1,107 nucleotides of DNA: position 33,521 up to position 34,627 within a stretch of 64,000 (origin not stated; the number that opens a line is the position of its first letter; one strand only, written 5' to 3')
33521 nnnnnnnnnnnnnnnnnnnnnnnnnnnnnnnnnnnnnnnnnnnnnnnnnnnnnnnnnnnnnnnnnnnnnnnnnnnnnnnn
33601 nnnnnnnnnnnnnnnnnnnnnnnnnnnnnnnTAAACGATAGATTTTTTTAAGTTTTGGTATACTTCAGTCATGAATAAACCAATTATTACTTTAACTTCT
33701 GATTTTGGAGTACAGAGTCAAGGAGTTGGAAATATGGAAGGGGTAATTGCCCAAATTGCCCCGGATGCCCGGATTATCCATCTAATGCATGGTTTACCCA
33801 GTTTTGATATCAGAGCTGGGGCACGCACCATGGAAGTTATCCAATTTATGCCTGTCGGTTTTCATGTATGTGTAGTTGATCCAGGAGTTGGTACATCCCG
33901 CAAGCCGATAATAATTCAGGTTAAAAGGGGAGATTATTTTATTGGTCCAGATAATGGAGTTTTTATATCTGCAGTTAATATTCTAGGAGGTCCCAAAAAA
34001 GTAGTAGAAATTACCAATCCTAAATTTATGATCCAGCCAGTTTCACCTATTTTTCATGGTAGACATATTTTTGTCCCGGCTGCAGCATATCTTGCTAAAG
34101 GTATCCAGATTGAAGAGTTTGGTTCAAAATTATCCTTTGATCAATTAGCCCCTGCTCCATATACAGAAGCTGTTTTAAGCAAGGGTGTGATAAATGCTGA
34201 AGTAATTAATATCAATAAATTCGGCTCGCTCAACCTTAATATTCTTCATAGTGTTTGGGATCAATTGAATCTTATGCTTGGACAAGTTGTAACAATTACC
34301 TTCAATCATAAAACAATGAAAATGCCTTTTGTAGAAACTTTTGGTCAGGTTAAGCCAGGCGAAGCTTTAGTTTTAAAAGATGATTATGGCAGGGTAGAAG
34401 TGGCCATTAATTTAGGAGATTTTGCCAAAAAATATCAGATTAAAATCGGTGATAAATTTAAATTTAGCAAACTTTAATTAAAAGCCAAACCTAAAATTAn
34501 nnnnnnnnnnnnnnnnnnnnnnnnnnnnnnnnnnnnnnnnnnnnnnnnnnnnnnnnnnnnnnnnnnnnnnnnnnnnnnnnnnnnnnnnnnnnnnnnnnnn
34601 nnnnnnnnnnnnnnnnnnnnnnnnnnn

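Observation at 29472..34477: SAM-centred gene neighbourhood behind a riboswitch: metK, HD hydrolase, split phosphotransferase, DUF62 SAM hydrolase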

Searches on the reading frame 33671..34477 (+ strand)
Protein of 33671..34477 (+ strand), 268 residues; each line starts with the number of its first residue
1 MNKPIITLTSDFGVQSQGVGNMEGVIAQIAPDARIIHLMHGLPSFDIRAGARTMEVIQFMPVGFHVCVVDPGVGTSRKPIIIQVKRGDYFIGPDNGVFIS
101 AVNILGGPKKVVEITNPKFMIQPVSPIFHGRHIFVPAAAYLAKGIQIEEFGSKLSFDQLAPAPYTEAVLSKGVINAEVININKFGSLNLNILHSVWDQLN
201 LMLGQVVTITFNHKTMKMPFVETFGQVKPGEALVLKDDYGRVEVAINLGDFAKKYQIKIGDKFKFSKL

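Call 6: search_protein_families(library=pfam, proteins=[window:33671-34477:+])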
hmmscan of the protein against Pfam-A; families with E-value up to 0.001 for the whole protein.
window:33671-34477:+ (268 aa): 2 families
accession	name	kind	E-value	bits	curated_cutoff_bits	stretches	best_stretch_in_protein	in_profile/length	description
PF01887.21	SAM_HAT_N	-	2e-44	151.3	26.3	1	6-151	1-145/145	SAM hydroxide adenosyltransferase N-terminal domain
PF20257.3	SAM_HAT_C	-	9.6e-17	61.5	25.5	1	176-263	1-83/84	SAM hydroxide adenosyltransferase C-terminal domain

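Call 7: search_protein_families(library=ncbifam, proteins=[window:33671-34477:+], max_evalue=0.01)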
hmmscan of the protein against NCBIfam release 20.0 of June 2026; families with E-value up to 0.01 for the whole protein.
window:33671-34477:+ (268 aa): 3 families
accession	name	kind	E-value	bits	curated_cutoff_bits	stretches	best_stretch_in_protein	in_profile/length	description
NF053629.1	RSAMPyrc0463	equivalog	2.1e-43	148.7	470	1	5-264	1-252/256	(R)-S-adenosyl-L-methionine hydrolase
NF058624.1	RSAMHdlseTHET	equivalog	3.4e-40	138.2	350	1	8-263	5-247/250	(R)-S-adenosyl-L-methionine hydrolase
TIGR04507.1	fluorinase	equivalog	1.4e-14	54.1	400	2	89-262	103-280/286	adenosyl-fluoride synthase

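Call 27: find_homologous_proteins(query=window:33671-34474:+)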
Query window:33671-34474:+ (268 aa): 2828 proteins with E <= 0.001 among 3166 candidates; the best 120 are listed.
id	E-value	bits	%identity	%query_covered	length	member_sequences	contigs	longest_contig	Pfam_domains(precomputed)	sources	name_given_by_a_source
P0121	3.7e-174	595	100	100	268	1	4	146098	PF01887.22,PF20257.4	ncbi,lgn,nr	ncbi:SAM-dependent chlorinase/fluorinase [Candidatus Daviesbacteria bacterium]|nr:SAM-dependent chlo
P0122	2.9e-142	491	80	99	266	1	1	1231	PF01887.22,PF20257.4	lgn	-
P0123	1.2e-136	472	79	100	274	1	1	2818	PF01887.22,PF20257.4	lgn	-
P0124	7.3e-136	470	78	99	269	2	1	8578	PF01887.22,PF20257.4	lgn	-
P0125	1.4e-135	469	77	99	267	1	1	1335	PF01887.22,PF20257.4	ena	-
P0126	7.6e-135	466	76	100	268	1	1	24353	PF01887.22,PF20257.4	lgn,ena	-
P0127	5.8e-133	460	74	100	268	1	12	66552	PF01887.22,PF20257.4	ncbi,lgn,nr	ncbi:SAM-dependent chlorinase/fluorinase [Candidatus Daviesbacteria bacterium]|nr:SAM-dependent chlo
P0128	1.1e-128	446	74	99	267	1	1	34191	PF01887.22,PF20257.4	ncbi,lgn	-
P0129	5.2e-128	444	73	98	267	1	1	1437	PF01887.22,PF20257.4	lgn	-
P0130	1.9e-125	435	72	98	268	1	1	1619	PF01887.22,PF20257.4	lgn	-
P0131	7.3e-125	434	70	100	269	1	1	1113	PF01887.22,PF20257.4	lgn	-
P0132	2.7e-124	432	69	100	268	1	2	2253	PF01887.22,PF20257.4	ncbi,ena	-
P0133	4.0e-124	431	70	97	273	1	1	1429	PF01887.22,PF20257.4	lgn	-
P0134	3.0e-123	428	71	98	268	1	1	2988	PF01887.22,PF20257.4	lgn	-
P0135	1.6e-122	426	69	100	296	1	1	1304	PF01887.22,PF20257.4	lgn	-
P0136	1.5e-121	423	69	100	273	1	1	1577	PF01887.22,PF20257.4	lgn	-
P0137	8.7e-120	417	69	98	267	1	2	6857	PF01887.22,PF20257.4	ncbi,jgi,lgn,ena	-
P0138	4.1e-119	415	68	100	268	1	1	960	PF01887.22,PF20257.4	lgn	-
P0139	1.4e-117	410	66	100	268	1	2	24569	PF01887.22,PF20257.4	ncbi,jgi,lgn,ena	-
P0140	3.8e-117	408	68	100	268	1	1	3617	PF01887.22,PF20257.4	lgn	-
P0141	4.2e-117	408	67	100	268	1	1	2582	PF01887.22,PF20257.4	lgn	-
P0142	4.5e-117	408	68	97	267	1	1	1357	PF01887.22,PF20257.4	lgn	-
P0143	9.7e-117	407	66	100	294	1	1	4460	PF01887.22,PF20257.4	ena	-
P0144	3.8e-116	405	68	97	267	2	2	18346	PF01887.22,PF20257.4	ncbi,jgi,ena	-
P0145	8.7e-116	404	66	100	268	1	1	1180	PF01887.22,PF20257.4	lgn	-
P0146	1.2e-114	400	65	100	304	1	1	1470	PF01887.22,PF20257.4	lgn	-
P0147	1.4e-114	400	67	98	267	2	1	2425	PF01887.22,PF20257.4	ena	-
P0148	2.7e-114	399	64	100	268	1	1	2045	PF01887.22,PF20257.4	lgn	-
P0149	3.7e-113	395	66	100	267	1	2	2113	PF01887.22,PF20257.4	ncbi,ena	-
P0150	8.2e-113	394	65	100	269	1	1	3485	PF01887.22,PF20257.4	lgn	-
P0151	1.3e-112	393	65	100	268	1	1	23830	PF01887.22,PF20257.4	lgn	-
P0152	3.2e-112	392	64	97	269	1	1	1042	PF01887.22,PF20257.4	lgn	-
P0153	1.8e-111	390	62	100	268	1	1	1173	PF01887.22,PF20257.4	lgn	-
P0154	2.1e-111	389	62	100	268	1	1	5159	PF01887.22,PF20257.4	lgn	-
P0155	2.2e-111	389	64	99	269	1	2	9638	PF01887.22,PF20257.4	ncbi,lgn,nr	ncbi:SAM-dependent chlorinase/fluorinase [Candidatus Daviesbacteria bacterium]|nr:SAM-dependent chlo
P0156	8.1e-111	387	64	97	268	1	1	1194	PF01887.22,PF20257.4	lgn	-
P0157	1.2e-110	387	65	100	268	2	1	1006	PF01887.22,PF20257.4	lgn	-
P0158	1.3e-110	387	62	100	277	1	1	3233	PF01887.22,PF20257.4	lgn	-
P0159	2.4e-110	386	63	98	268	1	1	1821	PF01887.22,PF20257.4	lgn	-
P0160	6.0e-110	385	61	99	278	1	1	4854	PF01887.22,PF20257.4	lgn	-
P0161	6.4e-110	385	64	97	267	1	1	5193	PF01887.22,PF20257.4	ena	-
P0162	8.2e-110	384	63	97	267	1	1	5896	PF01887.22,PF20257.4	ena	-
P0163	2.8e-109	382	60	100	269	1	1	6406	PF01887.22,PF20257.4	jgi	jgi:S-adenosyl-L-methionine hydrolase (adenosine-forming)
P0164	3.1e-109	382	63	99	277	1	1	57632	PF01887.22,PF20257.4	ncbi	-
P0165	4.2e-109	382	63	99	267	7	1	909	PF01887.22,PF20257.4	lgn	-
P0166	2.4e-108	379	63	98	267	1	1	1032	PF01887.22,PF20257.4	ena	-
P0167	2.8e-108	379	63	100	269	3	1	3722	PF01887.22,PF20257.4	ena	-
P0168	3.2e-108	379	68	92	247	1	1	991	PF01887.22,PF20257.4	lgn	-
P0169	8.1e-108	378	61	100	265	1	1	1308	PF01887.22,PF20257.4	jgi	-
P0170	8.5e-108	378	64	97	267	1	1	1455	PF01887.22,PF20257.4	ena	-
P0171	1.0e-107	377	64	97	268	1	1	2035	PF01887.22,PF20257.4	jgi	-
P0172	1.2e-107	377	64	100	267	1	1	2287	PF01887.22,PF20257.4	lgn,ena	-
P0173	1.5e-107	377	60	98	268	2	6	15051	PF01887.22,PF20257.4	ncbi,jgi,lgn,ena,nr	ncbi:MAG: SAM-dependent chlorinase/fluorinase [Candidatus Woesearchaeota archaeon]|jgi:S-adenosylmet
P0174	3.0e-107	376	63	100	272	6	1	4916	PF01887.22,PF20257.4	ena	-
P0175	3.5e-107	376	60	98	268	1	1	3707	PF01887.22,PF20257.4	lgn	-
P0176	3.6e-107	376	64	97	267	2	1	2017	PF01887.22,PF20257.4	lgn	-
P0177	4.0e-107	375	61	98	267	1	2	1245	PF01887.22,PF20257.4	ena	-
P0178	4.1e-107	375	62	100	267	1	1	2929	PF01887.22,PF20257.4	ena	-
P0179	9.0e-107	374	61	100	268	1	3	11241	PF01887.22,PF20257.4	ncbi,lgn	-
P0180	1.4e-106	374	60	100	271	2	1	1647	PF01887.22,PF20257.4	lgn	-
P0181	1.8e-106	373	63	98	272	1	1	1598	PF01887.22,PF20257.4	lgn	-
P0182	1.8e-106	373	61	100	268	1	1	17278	PF01887.22,PF20257.4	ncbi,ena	-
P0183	1.9e-106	373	61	97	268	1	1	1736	PF01887.22,PF20257.4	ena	-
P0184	2.0e-106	373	61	100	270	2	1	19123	PF01887.22,PF20257.4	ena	-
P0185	2.7e-106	373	62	97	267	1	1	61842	PF01887.22,PF20257.4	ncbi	-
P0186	3.2e-106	372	63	97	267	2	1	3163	PF01887.22,PF20257.4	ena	-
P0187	3.3e-106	372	64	97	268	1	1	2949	PF01887.22,PF20257.4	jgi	-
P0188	3.4e-106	372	61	100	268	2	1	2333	PF01887.22,PF20257.4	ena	-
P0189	3.6e-106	372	62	97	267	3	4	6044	PF01887.22,PF20257.4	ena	-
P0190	4.5e-106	372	62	100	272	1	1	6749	PF01887.22,PF20257.4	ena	-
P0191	4.5e-106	372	62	100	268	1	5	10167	PF01887.22,PF20257.4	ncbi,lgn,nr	ncbi:SAM-dependent chlorinase/fluorinase [Candidatus Woesearchaeota archaeon]|nr:SAM-dependent chlor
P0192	4.6e-106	372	61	99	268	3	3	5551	PF01887.22,PF20257.4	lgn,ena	-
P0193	4.9e-106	372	63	98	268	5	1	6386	PF01887.22,PF20257.4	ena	-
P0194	5.9e-106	372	61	100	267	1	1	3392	PF01887.22,PF20257.4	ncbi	-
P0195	5.9e-106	372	63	97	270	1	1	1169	PF01887.22,PF20257.4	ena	-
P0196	5.9e-106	372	63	100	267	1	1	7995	PF01887.22,PF20257.4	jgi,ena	-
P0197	6.3e-106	371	63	97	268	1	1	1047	PF01887.22,PF20257.4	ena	-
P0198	6.6e-106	371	62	97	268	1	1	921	PF01887.22,PF20257.4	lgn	-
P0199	7.2e-106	371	61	99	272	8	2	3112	PF01887.22,PF20257.4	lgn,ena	-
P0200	7.9e-106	371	62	100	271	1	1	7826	PF01887.22,PF20257.4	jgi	-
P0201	8.4e-106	371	62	100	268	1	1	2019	PF01887.22,PF20257.4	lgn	-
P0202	1.0e-105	371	62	100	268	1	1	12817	PF01887.22,PF20257.4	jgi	-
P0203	1.0e-105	371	61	99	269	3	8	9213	PF01887.22,PF20257.4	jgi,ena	-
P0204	1.2e-105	371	62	99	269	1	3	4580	PF01887.22,PF20257.4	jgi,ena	-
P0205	1.2e-105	371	59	99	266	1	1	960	PF01887.22,PF20257.4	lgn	-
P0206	1.2e-105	371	62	98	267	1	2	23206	PF01887.22,PF20257.4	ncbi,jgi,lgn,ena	-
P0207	1.3e-105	370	61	98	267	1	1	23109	PF01887.22,PF20257.4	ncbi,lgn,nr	ncbi:SAM-dependent chlorinase/fluorinase [Candidatus Uhrbacteria bacterium]|nr:SAM-dependent chlorin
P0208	1.3e-105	370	60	100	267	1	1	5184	PF01887.22,PF20257.4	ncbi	-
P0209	1.5e-105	370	60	100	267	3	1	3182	PF01887.22,PF20257.4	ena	-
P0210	1.6e-105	370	61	100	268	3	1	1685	PF01887.22,PF20257.4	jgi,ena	-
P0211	1.6e-105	370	61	100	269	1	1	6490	PF01887.22,PF20257.4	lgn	-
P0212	1.7e-105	370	60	100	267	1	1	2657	PF01887.22,PF20257.4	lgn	-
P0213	2.0e-105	370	61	98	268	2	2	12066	PF01887.22,PF20257.4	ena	-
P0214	2.3e-105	370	62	97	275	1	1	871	PF01887.22,PF20257.4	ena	-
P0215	2.3e-105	370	63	97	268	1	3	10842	PF01887.22,PF20257.4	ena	-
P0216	2.5e-105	370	62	97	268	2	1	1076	PF01887.22,PF20257.4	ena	-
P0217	2.5e-105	369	59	100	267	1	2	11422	PF01887.22,PF20257.4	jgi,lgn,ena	-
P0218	2.6e-105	369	60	100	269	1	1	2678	PF01887.22,PF20257.4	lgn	-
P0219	3.0e-105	369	62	100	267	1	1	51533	PF01887.22,PF20257.4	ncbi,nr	ncbi:SAM-dependent chlorinase/fluorinase [Candidatus Woesearchaeota archaeon]|nr:SAM-dependent chlor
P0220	3.2e-105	369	61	97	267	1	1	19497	PF01887.22,PF20257.4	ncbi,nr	ncbi:MAG: SAM-dependent chlorinase/fluorinase [Nanoarchaeota archaeon]|nr:SAM-dependent chlorinase/f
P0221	3.3e-105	369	61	95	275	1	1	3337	PF01887.22,PF20257.4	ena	-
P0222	3.3e-105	369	60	100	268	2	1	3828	PF01887.22,PF20257.4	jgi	-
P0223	4.1e-105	369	62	99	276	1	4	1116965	PF01887.22,PF20257.4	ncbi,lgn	-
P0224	4.6e-105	369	60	97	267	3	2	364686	PF01887.22,PF20257.4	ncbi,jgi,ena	-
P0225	5.0e-105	369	62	97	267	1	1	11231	PF01887.22,PF20257.4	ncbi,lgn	-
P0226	5.3e-105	368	60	100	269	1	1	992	PF01887.22,PF20257.4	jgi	jgi:S-adenosylmethionine hydrolase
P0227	6.0e-105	368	61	98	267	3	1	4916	PF01887.22,PF20257.4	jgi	-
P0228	6.1e-105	368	62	98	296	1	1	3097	PF01887.22,PF20257.4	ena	-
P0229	6.1e-105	368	62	97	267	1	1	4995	PF01887.22,PF20257.4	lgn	-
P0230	6.1e-105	368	62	97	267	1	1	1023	PF01887.22,PF20257.4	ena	-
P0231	7.1e-105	368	60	99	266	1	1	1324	PF01887.22,PF20257.4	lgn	-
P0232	7.6e-105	368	63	97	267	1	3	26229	PF01887.22,PF20257.4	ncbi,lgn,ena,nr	ncbi:MAG: SAM-dependent chlorinase/fluorinase [Nanoarchaeota archaeon]|nr:SAM-dependent chlorinase/f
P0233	8.5e-105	368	61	100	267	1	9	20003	PF01887.22,PF20257.4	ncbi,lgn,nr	ncbi:SAM-dependent chlorinase/fluorinase [Candidatus Woesearchaeota archaeon]|nr:SAM-dependent chlor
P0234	8.6e-105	368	62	97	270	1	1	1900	PF01887.22,PF20257.4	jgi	jgi:S-adenosyl-L-methionine hydrolase (adenosine-forming)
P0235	8.9e-105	368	61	97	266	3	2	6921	PF01887.22,PF20257.4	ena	-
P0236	9.2e-105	368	62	96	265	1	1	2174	PF01887.22,PF20257.4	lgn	-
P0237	1.0e-104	368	63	97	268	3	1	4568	PF01887.22,PF20257.4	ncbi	-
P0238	1.0e-104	367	62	98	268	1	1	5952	PF01887.22,PF20257.4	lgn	-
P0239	1.2e-104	367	62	97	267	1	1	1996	PF01887.22,PF20257.4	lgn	-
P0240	1.4e-104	367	59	100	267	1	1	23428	PF01887.22,PF20257.4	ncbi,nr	ncbi:SAM-dependent chlorinase/fluorinase [Candidatus Woesearchaeota archaeon]|nr:SAM-dependent chlor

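Call 28: find_encoding_contigs(protein=P0127, flank=7000, max_places=3)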
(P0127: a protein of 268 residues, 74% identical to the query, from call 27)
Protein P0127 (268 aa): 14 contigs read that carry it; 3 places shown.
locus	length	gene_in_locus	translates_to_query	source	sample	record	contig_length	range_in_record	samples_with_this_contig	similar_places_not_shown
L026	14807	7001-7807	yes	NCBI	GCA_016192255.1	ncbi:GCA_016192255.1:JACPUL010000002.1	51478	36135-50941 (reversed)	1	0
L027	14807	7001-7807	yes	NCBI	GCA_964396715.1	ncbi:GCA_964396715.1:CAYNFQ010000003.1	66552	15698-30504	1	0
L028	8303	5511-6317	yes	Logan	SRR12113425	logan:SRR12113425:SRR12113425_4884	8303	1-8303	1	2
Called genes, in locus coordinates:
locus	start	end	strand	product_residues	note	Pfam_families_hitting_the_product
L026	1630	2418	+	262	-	PF03372:Exo_endo_phos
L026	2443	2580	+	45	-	PF00708:Acylphosphatase (weak)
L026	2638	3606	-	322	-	-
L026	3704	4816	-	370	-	PF00438:S-AdoMet_synt_N, PF02772:S-AdoMet_synt_M, PF02773:S-AdoMet_synt_C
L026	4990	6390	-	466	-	PF02878:PGM_PMM_I, PF02879:PGM_PMM_II, PF02880:PGM_PMM_III, PF00408:PGM_PMM_IV (weak)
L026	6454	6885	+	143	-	PF00892:EamA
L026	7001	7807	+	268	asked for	PF01887:SAM_HAT_N, PF20257:SAM_HAT_C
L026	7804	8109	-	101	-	-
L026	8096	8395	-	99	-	-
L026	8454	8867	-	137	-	PF00380:Ribosomal_S9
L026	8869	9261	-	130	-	PF00572:Ribosomal_L13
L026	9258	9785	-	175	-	PF01196:Ribosomal_L17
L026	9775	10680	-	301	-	PF01193:RNA_pol_L, PF01000:RNA_pol_A_bac, PF03118:RNA_pol_A_CTD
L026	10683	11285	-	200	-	PF00163:Ribosomal_S4, PF01479:S4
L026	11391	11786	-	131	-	PF00411:Ribosomal_S11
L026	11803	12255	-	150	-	PF00416:Ribosomal_S13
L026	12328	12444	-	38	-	PF00444:Ribosomal_L36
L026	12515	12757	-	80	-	PF01176:eIF-1a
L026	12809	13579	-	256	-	PF00557:Peptidase_M24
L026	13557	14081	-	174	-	PF00406:ADK, PF02223:Thymidylate_kin (faint), PF13207:AAA_17, PF13238:AAA_18, PF13671:AAA_33 (weak)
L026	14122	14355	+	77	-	-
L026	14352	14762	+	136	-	PF13650:Asp_protease_2 (weak), PF13975:gag-asp_proteas (weak)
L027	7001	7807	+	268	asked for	PF01887:SAM_HAT_N, PF20257:SAM_HAT_C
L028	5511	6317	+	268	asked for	PF01887:SAM_HAT_N, PF20257:SAM_HAT_C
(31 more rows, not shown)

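Call 29: find_encoding_contigs(protein=P0128, flank=7000, max_places=2)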
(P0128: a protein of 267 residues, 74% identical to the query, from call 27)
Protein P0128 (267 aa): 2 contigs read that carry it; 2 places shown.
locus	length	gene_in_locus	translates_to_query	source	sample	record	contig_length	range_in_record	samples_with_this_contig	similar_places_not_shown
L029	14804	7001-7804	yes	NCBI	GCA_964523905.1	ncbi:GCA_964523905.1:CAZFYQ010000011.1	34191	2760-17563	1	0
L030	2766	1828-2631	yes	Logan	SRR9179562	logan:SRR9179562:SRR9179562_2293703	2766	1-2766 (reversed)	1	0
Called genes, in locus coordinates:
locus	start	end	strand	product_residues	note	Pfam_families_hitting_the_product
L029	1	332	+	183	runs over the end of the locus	PF13238:AAA_18, PF13671:AAA_33, PF00406:ADK, PF02223:Thymidylate_kin (faint), PF13207:AAA_17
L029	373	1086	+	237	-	PF00557:Peptidase_M24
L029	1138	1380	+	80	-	PF01176:eIF-1a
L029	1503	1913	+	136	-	PF00416:Ribosomal_S13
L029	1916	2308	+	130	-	PF00411:Ribosomal_S11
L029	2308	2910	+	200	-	PF00163:Ribosomal_S4, PF01479:S4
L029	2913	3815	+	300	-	PF01193:RNA_pol_L, PF13656:RNA_pol_L_2 (faint), PF01000:RNA_pol_A_bac, PF03118:RNA_pol_A_CTD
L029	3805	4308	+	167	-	PF01196:Ribosomal_L17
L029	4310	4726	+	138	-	PF00572:Ribosomal_L13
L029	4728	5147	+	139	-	PF00380:Ribosomal_S9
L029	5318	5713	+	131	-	-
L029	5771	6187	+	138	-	PF09391:DUF2000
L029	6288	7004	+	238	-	PF01411:tRNA-synt_2c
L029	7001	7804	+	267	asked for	PF01887:SAM_HAT_N, PF20257:SAM_HAT_C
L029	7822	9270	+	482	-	PF02878:PGM_PMM_I, PF02879:PGM_PMM_II, PF02880:PGM_PMM_III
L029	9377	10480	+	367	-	PF00438:S-AdoMet_synt_N, PF02772:S-AdoMet_synt_M, PF02773:S-AdoMet_synt_C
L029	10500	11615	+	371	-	-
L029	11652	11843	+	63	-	-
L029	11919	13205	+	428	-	PF00391:PEP-utilizers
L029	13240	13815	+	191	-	PF01966:HD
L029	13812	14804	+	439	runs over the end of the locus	PF00391:PEP-utilizers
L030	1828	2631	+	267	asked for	PF01887:SAM_HAT_N, PF20257:SAM_HAT_C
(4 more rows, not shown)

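Call 30: find_encoding_contigs(protein=P0126, flank=7000, max_places=2)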
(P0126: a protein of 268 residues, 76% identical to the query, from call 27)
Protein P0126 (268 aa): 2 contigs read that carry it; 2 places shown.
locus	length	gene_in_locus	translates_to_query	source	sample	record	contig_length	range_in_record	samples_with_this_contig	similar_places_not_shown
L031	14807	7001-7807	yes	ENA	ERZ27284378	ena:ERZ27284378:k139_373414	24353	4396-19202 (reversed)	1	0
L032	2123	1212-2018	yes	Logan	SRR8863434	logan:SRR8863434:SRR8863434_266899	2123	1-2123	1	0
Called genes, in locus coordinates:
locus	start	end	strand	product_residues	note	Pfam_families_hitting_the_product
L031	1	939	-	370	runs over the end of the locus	PF00438:S-AdoMet_synt_N, PF02772:S-AdoMet_synt_M, PF02773:S-AdoMet_synt_C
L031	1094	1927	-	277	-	PF03476:MOSC_N, PF03473:MOSC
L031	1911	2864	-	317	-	PF02729:OTCace_N, PF00185:OTCace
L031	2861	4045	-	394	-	PF00206:Lyase_1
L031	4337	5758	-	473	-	PF02878:PGM_PMM_I, PF02879:PGM_PMM_II, PF02880:PGM_PMM_III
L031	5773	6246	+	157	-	-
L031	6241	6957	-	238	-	PF01411:tRNA-synt_2c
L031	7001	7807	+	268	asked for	PF01887:SAM_HAT_N, PF20257:SAM_HAT_C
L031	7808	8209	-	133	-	PF00380:Ribosomal_S9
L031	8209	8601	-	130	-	PF00572:Ribosomal_L13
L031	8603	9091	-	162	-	PF01196:Ribosomal_L17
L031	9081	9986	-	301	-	PF01193:RNA_pol_L, PF13656:RNA_pol_L_2 (faint), PF01000:RNA_pol_A_bac, PF03118:RNA_pol_A_CTD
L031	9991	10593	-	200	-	PF00163:Ribosomal_S4, PF01479:S4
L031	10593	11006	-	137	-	PF00411:Ribosomal_S11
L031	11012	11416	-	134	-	PF00416:Ribosomal_S13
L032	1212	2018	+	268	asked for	PF01887:SAM_HAT_N, PF20257:SAM_HAT_C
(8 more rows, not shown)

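Call 32: find_encoding_contigs(protein=P0223, flank=7000, max_places=2)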
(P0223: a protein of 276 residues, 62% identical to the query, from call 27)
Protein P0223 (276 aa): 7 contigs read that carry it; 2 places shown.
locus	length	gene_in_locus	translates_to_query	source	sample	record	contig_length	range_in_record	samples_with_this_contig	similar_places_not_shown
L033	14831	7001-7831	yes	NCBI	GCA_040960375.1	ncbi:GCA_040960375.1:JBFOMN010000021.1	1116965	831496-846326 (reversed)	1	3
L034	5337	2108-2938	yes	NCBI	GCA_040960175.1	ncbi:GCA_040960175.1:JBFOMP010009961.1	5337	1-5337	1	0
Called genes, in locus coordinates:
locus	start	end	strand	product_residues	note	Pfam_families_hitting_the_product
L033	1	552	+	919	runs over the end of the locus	PF07517:SecA_DEAD, PF01043:SecA_PP_bind, PF21090:P-loop_SecA, PF07516:SecA_SW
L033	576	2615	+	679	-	PF21760:SecD_1st, PF00639:Rotamase, PF13616:Rotamase_3, PF00639:Rotamase, PF13145:Rotamase_2 (weak), PF22599:SecDF_P1_head, PF02355:SecD_SecF_C, PF03176:MMPL (weak), +2 more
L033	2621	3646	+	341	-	PF07549:Sec_GG, PF02355:SecD_SecF_C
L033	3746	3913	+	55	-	-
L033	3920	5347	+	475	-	PF26449:DUF8128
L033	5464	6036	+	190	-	-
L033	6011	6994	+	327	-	PF01207:Dus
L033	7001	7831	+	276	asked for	PF01887:SAM_HAT_N, PF20257:SAM_HAT_C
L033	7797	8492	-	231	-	PF00535:Glycos_transf_2, PF13641:Glyco_tranf_2_3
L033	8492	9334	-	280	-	PF00763:THF_DHG_CYH, PF02882:THF_DHG_CYH_C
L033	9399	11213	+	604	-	PF03717:PBP_dimer, PF00905:Transpeptidase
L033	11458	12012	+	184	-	-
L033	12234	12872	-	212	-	-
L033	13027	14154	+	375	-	PF00239:Resolvase, PF07508:Recombinase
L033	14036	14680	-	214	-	-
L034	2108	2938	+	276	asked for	PF01887:SAM_HAT_N, PF20257:SAM_HAT_C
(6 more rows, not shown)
